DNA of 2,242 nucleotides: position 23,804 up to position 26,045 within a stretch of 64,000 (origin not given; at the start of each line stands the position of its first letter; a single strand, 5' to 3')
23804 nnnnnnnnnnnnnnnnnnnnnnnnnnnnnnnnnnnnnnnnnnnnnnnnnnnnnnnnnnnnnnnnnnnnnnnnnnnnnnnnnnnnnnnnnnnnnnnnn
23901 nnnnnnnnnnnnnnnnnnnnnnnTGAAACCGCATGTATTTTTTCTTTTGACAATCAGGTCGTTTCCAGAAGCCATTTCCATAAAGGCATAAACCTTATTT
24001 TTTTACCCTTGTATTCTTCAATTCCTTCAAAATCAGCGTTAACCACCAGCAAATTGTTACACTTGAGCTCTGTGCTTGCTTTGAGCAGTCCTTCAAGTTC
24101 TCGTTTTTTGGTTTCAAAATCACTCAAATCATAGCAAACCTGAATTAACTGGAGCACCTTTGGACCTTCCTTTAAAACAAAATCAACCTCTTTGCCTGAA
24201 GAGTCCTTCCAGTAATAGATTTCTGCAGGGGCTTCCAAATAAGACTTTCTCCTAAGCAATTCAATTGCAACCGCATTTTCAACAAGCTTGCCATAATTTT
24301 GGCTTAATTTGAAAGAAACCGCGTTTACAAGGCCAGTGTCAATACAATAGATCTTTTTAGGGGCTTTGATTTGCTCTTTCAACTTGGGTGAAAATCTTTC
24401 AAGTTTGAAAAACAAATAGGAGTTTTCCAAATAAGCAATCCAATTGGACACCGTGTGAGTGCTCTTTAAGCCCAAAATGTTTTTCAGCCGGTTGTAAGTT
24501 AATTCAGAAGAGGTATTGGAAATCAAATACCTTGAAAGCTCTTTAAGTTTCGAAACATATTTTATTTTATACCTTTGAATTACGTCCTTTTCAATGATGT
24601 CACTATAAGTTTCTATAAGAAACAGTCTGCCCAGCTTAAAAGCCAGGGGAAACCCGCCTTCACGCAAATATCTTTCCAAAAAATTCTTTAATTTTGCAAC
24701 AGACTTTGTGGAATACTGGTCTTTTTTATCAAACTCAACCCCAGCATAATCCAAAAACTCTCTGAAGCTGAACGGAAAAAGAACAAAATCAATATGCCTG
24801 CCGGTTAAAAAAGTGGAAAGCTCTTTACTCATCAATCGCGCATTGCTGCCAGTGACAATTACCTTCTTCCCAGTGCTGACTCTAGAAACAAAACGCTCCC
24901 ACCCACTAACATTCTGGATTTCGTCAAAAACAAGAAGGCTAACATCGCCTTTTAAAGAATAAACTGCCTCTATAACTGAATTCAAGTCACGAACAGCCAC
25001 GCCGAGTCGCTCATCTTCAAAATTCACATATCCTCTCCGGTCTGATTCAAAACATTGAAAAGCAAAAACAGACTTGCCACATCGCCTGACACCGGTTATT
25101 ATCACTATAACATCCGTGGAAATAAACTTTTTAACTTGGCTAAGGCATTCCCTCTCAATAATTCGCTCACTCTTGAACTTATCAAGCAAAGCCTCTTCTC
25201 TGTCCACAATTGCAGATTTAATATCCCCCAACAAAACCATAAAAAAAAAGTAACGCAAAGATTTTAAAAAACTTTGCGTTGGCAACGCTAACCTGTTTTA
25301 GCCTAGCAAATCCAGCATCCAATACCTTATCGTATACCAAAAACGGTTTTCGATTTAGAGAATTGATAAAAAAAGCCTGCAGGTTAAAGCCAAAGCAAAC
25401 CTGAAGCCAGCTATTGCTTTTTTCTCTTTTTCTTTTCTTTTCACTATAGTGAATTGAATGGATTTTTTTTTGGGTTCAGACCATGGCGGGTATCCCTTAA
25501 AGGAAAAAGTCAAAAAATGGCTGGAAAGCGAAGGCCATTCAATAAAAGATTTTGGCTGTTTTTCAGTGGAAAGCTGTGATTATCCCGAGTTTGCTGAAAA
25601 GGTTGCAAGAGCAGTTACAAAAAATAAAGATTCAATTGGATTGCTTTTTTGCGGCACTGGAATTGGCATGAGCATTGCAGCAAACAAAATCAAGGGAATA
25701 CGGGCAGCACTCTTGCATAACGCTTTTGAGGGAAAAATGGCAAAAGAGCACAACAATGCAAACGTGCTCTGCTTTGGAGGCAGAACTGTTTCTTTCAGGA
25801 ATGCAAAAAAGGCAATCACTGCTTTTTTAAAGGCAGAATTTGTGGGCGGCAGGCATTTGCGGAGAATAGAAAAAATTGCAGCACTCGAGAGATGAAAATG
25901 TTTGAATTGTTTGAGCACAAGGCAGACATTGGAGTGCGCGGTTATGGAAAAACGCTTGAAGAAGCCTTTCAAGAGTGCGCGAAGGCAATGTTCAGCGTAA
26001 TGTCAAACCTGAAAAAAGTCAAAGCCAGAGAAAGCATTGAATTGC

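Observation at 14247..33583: About 19-kb surface-protein island inserted between the EF-1alpha/S10 cluster and the L3 r-protein operon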

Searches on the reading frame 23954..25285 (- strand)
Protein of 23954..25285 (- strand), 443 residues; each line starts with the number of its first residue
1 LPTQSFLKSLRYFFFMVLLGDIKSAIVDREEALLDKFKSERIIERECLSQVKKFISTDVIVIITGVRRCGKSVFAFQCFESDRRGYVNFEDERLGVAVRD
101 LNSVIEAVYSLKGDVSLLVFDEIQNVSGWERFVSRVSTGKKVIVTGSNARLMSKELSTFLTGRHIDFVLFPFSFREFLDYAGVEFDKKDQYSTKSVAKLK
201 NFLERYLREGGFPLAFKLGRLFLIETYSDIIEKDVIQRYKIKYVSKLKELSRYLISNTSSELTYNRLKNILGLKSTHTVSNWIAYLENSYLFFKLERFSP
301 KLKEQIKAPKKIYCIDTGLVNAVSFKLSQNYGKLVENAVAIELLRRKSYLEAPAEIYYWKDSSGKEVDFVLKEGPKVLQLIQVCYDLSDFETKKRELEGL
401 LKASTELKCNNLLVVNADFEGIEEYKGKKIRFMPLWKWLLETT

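Call 4: search_protein_families(library=pfam, proteins=[window:23954-25285:-], max_evalue=0.01)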
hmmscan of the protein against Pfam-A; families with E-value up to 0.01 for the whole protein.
window:23954-25285:- (443 aa): 2 families
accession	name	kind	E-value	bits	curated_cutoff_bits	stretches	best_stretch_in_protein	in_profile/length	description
PF13635.12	DUF4143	-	5.7e-32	111.1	28.1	1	232-385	1-159/160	Domain of unknown function (DUF4143)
PF13173.12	AAA_14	-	9.9e-31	106.9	27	1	60-178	4-129/129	AAA domain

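Call 11: search_protein_families(library=ncbifam, proteins=[window:23954-25285:-], max_evalue=0.01)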
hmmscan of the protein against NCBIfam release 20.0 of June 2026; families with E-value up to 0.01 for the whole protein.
window:23954-25285:- (443 aa): 0 families

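Call 42: search_protein_families(library=padloc, proteins=[window:23954-25285:-], max_evalue=0.01)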
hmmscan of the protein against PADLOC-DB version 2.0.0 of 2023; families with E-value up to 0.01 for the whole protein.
window:23954-25285:- (443 aa): 7 families
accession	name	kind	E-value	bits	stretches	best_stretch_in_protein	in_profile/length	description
PDLC04787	PDC-S01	-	3e-109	363.6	1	41-441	9-408/412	-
PDLC04789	PDC-S01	-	1.2e-48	164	1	43-376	2-332/375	-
PDLC04790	PDC-S01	-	4.3e-43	145.6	1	41-382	10-364/422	-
PDLC04791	PDC-S01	-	4e-26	89.6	1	48-418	7-378/395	-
PDLC04786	PDC-S01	-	1.1e-18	65.3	1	61-378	23-380/439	-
PDLC04788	PDC-S01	-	5.4e-16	56.5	1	61-377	22-375/448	-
PDLC04792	PDC-S01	-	6.1e-09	33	1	43-377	2-377/452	-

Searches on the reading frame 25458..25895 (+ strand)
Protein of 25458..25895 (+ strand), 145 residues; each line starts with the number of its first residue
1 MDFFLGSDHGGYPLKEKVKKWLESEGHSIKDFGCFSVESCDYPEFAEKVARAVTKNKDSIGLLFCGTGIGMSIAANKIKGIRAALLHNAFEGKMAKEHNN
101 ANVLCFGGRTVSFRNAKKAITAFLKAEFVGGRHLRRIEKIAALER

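Call 5: search_protein_families(library=pfam, proteins=[window:25458-25895:+], max_evalue=0.01)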
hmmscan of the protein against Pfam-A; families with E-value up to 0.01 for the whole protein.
window:25458-25895:+ (145 aa): 1 family
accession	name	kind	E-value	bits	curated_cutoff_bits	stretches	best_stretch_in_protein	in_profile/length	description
PF02502.23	LacAB_rpiB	-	2.1e-55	186.9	24.7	1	4-140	2-138/138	Ribose/Galactose Isomerase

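Call 12: search_protein_families(library=ncbifam, proteins=[window:25458-25895:+], max_evalue=0.01)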
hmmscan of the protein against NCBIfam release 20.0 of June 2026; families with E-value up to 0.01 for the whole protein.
window:25458-25895:+ (145 aa): 12 families
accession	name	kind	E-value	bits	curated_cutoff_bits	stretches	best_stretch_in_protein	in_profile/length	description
NF004051.0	PRK05571.1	subfamily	2.9e-56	189.4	135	1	1-144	2-146/149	ribose-5-phosphate isomerase B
TIGR00689.1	rpiB_lacA_lacB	subfamily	1.6e-53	180.5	88.3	1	4-144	2-143/145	RpiB/LacA/LacB family sugar-phosphate isomerase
TIGR01120.1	rpiB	equivalog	1.6e-52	177.2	138.65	1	4-143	3-142/143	ribose 5-phosphate isomerase B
TIGR02133.1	RPI_actino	equivalog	1.2e-40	138.8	168.2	1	3-144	3-146/148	ribose-5-phosphate isomerase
NF006381.0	PRK08622.1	equivalog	3.4e-32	111.6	234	1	3-144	3-145/171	galactose-6-phosphate isomerase subunit LacB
NF051858.1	EryPhIsonDerIRhiz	equivalog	2.3e-26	92.7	240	1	1-141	1-144/150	D-erythrulose-4-phosphate isomerase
NF006380.0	PRK08621.1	equivalog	5.3e-26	91.7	164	1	1-138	1-136/142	galactose-6-phosphate isomerase subunit LacA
TIGR01119.1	lacB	equivalog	2.4e-25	89.2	312.55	1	2-141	2-142/171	galactose-6-phosphate isomerase subunit LacB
NF009258.0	PRK12615.1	equivalog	7.7e-24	84.5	325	1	3-144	3-145/171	galactose-6-phosphate isomerase subunit LacB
NF009257.0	PRK12613.1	equivalog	4.3e-20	72.3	243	1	1-139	1-136/141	galactose-6-phosphate isomerase subunit LacA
TIGR01118.1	lacA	equivalog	2.2e-18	66.7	181.1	1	1-139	1-137/141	galactose-6-phosphate isomerase subunit LacA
NF006753.0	PRK09273.1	equivalog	0.00067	19.1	137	1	16-106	20-112/211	hypothetical protein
